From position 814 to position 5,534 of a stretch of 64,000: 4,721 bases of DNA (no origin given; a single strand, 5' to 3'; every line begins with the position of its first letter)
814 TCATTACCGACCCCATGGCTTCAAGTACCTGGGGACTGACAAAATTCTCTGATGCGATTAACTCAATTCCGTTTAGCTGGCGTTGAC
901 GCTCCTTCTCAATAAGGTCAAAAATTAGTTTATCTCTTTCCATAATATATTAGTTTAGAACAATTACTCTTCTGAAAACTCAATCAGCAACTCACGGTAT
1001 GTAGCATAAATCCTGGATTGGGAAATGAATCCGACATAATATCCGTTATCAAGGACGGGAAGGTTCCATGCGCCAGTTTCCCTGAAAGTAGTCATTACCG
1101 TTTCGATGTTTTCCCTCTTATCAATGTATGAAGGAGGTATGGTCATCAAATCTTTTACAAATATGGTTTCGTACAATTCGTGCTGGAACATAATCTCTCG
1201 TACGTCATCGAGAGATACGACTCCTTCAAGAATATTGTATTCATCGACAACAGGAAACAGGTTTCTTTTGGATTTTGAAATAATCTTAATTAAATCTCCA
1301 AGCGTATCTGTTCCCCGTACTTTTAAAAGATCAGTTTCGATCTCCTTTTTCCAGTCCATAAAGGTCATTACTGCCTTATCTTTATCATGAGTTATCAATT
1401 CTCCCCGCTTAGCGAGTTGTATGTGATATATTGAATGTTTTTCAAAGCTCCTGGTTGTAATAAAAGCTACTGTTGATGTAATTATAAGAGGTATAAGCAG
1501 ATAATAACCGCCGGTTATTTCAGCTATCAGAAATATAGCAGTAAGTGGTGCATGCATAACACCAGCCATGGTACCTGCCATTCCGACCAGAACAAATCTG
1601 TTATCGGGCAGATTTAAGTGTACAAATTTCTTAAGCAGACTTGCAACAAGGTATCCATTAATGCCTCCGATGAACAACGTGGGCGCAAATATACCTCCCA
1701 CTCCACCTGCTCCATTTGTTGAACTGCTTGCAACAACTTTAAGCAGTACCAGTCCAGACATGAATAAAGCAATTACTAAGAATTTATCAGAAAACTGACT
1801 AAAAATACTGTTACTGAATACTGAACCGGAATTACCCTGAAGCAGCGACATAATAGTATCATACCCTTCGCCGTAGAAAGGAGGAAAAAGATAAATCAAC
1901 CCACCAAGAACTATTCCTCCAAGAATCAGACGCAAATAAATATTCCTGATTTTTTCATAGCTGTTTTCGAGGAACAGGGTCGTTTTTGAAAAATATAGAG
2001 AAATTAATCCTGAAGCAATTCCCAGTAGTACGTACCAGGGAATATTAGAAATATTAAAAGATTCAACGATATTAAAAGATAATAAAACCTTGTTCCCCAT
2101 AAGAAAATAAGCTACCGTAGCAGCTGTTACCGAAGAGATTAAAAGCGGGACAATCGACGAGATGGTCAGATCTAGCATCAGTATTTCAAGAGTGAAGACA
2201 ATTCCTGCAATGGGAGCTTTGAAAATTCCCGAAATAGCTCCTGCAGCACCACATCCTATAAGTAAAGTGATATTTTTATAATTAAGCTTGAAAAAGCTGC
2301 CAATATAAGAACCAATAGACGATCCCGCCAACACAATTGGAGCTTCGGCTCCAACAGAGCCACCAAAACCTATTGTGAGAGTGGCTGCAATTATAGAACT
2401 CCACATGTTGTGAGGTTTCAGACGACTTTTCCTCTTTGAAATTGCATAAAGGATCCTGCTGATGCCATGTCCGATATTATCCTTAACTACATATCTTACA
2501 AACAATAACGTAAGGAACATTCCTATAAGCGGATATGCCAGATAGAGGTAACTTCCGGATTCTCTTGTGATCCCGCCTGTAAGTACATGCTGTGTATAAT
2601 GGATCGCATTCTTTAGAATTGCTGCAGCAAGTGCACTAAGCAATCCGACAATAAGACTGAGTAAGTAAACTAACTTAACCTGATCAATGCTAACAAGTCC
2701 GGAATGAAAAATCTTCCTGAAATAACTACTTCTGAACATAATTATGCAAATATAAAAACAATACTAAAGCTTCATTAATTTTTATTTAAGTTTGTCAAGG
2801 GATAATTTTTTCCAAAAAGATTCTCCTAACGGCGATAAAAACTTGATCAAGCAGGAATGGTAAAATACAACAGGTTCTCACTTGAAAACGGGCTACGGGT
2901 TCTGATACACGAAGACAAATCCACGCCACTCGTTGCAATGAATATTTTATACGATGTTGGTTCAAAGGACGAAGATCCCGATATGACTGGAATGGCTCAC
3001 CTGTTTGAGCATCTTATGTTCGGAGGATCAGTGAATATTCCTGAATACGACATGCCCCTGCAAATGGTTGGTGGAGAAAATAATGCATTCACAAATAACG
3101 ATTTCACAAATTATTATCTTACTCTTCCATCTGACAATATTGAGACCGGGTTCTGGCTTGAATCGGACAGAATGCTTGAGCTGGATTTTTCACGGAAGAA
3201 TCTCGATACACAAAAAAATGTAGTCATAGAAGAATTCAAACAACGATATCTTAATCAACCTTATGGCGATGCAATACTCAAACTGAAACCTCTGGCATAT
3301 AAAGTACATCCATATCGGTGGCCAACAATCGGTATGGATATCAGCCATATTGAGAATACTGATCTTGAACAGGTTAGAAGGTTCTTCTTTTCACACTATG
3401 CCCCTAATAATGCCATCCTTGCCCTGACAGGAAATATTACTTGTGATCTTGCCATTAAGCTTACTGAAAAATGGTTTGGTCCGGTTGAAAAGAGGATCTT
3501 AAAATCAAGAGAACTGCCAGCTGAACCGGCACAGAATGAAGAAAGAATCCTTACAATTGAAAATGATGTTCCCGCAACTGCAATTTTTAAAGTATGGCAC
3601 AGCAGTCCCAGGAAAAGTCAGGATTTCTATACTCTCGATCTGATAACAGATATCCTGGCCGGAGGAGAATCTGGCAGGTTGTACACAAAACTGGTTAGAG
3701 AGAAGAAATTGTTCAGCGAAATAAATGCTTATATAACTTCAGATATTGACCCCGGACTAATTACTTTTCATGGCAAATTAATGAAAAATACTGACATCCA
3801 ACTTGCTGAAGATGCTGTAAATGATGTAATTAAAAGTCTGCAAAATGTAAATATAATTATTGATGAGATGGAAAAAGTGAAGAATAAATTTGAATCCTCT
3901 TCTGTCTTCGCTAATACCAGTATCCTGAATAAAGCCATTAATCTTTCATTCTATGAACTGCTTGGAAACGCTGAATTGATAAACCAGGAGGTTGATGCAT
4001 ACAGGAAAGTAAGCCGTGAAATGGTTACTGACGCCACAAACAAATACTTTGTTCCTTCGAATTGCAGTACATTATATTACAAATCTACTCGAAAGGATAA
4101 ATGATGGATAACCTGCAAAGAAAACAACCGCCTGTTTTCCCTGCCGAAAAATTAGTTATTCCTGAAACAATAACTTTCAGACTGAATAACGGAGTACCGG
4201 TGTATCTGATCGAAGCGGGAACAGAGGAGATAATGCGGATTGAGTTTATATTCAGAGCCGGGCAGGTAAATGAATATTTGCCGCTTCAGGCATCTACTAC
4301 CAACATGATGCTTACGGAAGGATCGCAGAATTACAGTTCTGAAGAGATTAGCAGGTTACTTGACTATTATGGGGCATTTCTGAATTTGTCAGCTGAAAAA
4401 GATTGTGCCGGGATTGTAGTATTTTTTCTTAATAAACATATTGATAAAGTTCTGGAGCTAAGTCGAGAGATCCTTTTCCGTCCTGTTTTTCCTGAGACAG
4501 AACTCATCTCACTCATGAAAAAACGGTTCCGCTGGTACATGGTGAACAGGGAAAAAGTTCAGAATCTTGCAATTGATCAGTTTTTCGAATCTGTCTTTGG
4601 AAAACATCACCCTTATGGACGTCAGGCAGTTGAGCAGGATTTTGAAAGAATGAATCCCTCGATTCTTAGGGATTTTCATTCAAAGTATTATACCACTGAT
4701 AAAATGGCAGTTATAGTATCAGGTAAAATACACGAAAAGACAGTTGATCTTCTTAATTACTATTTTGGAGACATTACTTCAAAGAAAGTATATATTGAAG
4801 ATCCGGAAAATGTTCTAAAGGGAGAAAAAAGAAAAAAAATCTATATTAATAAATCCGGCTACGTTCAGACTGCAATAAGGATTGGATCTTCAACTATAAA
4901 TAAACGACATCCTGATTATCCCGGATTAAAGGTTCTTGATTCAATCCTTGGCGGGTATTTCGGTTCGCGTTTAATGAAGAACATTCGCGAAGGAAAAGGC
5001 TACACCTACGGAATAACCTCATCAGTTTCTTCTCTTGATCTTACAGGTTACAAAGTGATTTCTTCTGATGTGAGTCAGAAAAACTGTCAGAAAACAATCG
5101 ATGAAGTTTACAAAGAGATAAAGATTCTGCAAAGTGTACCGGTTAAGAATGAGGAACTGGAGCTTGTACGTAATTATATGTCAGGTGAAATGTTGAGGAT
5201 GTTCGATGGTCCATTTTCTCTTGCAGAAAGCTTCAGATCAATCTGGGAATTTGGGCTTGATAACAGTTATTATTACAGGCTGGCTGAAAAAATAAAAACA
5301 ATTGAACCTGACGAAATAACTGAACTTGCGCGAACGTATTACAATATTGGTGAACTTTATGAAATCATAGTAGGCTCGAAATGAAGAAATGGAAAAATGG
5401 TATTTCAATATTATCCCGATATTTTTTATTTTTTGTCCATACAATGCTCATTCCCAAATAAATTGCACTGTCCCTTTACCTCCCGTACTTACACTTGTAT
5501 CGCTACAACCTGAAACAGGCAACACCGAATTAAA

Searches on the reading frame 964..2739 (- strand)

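Call 61: search_protein_families(library=pfam, proteins=[window:964-2739:-], max_evalue=0.001)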
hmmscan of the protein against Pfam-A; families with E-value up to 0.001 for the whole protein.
window:964-2739:- (591 aa): 2 families
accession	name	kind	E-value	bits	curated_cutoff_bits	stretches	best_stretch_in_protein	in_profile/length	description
PF00654.25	Voltage_CLC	-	3.5e-79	266.9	24.8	1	74-429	2-345/346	Voltage gated chloride channel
PF00571.33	CBS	-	1.5e-15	57.7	24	2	468-517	6-55/57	CBS domain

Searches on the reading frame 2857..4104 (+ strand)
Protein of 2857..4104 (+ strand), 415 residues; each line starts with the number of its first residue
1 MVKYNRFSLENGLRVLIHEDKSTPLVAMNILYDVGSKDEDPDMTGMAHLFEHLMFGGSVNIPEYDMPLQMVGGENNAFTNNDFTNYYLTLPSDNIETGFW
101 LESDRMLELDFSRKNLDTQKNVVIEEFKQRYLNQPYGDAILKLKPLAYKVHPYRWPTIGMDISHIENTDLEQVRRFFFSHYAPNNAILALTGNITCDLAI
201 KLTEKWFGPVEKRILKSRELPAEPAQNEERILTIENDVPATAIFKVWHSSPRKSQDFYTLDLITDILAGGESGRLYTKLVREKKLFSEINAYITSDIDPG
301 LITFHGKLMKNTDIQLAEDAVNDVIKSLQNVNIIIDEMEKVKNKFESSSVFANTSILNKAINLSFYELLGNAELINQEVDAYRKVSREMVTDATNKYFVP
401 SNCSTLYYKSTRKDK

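Call 61: search_protein_families(library=pfam, proteins=[window:2857-4104:+], max_evalue=0.001)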
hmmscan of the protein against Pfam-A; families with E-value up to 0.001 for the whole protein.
window:2857-4104:+ (415 aa): 2 families
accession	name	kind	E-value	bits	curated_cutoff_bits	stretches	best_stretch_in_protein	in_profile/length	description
PF05193.26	Peptidase_M16_C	-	9e-26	91.3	23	1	169-344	3-180/181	Peptidase M16 inactive domain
PF00675.25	Peptidase_M16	-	9.9e-19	68.1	22.3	1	14-129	1-118/149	Insulinase (Peptidase family M16)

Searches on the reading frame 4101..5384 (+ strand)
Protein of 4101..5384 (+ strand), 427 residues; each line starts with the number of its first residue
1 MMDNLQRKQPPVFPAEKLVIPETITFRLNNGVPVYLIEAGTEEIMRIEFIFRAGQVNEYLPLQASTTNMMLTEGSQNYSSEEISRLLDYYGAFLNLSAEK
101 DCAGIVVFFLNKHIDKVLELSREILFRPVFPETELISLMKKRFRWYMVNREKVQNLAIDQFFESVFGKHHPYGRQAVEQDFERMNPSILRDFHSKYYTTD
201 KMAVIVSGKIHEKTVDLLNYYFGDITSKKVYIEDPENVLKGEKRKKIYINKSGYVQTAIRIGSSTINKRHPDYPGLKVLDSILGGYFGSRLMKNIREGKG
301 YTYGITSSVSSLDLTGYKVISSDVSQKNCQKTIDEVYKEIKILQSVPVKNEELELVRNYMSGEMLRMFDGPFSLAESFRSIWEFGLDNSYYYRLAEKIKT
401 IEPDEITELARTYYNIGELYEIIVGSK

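Call 61: search_protein_families(library=pfam, proteins=[window:4101-5384:+], max_evalue=0.001)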
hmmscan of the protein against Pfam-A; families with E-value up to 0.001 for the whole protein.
window:4101-5384:+ (427 aa): 2 families
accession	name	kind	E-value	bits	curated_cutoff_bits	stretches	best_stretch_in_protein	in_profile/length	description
PF05193.26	Peptidase_M16_C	-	5.6e-29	101.7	23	1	188-358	6-179/181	Peptidase M16 inactive domain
PF00675.25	Peptidase_M16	-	0.00041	20.7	22.3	1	69-166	39-136/149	Insulinase (Peptidase family M16)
